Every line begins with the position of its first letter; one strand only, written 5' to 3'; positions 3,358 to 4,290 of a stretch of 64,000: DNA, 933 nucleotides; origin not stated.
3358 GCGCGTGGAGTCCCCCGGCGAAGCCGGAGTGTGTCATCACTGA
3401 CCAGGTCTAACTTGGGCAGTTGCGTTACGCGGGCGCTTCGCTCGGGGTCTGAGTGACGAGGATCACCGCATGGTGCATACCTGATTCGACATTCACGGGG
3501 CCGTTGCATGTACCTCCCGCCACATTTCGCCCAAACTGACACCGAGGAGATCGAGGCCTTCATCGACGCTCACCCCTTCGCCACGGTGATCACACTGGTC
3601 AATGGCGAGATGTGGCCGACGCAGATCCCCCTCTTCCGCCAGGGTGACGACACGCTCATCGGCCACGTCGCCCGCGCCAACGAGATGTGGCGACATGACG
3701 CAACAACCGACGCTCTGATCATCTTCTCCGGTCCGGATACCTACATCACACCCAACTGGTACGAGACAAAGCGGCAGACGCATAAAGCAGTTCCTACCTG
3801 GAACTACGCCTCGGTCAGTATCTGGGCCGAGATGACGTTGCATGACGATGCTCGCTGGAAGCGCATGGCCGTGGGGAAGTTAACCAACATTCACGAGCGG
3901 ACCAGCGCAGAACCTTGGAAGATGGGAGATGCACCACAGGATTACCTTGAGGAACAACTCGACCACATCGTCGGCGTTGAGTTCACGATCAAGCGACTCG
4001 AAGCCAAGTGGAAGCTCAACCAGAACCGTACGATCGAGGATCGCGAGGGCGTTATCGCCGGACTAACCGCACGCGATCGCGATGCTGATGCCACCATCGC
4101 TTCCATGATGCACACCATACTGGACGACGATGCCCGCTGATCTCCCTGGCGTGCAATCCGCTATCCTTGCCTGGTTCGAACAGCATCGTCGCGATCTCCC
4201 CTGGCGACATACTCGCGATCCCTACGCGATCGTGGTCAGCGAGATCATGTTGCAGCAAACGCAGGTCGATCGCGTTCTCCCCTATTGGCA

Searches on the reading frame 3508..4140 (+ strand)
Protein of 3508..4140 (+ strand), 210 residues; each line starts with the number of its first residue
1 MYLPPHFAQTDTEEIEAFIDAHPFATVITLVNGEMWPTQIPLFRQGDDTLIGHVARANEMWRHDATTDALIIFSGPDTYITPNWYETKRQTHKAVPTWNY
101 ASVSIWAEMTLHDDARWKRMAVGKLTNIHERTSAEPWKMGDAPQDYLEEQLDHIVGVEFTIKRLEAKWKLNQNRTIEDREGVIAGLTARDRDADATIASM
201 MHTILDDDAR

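Call 84: find_encoding_contigs(protein=window:3508-4140:+, flank=10000, max_places=10)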
Protein window:3508-4140:+ (210 aa): 3 contigs read that carry it; 3 places shown.
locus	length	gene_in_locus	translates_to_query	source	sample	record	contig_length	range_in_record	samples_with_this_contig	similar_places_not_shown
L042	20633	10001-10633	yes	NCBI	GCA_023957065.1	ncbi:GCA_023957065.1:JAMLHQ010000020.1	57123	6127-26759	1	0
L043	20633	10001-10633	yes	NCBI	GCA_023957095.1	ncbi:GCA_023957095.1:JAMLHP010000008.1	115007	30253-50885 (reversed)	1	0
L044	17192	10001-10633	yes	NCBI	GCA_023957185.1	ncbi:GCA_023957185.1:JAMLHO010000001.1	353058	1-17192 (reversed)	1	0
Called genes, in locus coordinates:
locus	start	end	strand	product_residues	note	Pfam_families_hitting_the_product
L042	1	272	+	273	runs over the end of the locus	-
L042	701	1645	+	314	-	-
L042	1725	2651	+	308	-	-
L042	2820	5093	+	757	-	PF00389:2-Hacid_dh, PF02826:2-Hacid_dh_C, PF19304:PGDH_inter (weak), PF01842:ACT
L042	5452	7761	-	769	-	PF03176:MMPL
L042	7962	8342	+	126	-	-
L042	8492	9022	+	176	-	-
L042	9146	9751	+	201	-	PF01323:DSBA, PF13462:Thioredoxin_4 (faint), PF13743:Thioredoxin_5, PF22234:Rv2466c-like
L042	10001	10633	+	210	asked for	PF04299:FMN_bind_2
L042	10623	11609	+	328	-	PF00730:HhH-GPD, PF00633:HHH (weak), PF10576:EndIII_4Fe-2S (faint)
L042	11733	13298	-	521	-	PF26314:MptA_B_family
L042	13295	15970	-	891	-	PF01624:MutS_I, PF05188:MutS_II, PF05192:MutS_III, PF05190:MutS_IV, PF00488:MutS_V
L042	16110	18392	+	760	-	PF00296:Bac_luciferase, PF01565:FAD_binding_4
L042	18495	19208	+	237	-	PF02585:PIG-L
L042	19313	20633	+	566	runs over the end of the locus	PF01268:FTHFS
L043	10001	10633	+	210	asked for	PF04299:FMN_bind_2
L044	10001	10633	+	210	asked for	PF04299:FMN_bind_2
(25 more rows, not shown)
